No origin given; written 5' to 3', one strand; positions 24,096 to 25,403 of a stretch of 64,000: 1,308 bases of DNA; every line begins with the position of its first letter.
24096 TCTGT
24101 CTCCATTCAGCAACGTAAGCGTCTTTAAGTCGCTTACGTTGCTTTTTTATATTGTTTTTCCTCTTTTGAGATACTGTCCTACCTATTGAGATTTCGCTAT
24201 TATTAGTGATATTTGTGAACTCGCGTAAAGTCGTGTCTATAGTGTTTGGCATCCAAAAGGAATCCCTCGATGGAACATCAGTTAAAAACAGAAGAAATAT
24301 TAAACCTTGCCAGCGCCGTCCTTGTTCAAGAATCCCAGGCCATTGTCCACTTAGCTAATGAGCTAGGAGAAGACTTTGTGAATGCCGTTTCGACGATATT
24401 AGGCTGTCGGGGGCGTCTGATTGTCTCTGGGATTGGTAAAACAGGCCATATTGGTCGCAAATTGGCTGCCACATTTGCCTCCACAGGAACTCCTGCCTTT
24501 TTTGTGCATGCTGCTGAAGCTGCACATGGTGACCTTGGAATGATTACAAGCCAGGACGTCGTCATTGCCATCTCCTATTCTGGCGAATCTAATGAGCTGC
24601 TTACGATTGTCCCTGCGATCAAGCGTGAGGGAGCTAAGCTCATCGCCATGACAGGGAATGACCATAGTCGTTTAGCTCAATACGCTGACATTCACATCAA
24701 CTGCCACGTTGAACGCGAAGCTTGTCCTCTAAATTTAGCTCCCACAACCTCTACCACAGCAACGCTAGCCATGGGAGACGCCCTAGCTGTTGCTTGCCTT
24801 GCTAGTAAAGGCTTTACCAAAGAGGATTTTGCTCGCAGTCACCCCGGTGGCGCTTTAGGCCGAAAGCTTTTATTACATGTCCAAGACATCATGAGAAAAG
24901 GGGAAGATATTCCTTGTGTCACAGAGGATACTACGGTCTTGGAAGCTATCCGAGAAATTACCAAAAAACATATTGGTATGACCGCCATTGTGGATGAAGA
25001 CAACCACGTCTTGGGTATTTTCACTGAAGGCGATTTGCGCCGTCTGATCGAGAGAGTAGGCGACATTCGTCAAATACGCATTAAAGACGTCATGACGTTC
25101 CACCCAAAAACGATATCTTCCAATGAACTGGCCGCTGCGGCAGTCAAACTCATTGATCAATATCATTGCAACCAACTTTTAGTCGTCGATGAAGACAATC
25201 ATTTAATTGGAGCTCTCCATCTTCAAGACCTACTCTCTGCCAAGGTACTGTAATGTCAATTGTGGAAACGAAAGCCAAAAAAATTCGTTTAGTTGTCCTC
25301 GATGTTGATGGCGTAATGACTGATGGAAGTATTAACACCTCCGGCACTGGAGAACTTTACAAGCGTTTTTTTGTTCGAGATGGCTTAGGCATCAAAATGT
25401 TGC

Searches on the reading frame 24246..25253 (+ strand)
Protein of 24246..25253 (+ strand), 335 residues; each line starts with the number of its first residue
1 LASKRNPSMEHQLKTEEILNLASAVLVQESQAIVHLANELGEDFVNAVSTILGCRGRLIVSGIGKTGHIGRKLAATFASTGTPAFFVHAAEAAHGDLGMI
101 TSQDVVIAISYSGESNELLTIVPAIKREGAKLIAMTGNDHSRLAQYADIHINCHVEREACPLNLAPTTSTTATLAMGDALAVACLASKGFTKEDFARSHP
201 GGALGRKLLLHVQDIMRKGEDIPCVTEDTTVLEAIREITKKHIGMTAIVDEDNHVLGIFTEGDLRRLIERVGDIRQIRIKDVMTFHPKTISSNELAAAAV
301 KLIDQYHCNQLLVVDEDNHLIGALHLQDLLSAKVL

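Call 48: search_protein_families(library=pfam, proteins=[window:24246-25253:+], max_evalue=0.00001)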
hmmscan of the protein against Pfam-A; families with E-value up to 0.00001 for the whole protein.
window:24246-25253:+ (335 aa): 2 families
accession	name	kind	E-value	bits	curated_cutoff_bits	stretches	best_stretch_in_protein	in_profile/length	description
PF01380.27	SIS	-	4.5e-33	114.3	25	1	52-183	2-131/131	SIS domain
PF00571.33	CBS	-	2.2e-24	86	24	2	212-269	1-56/57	CBS domain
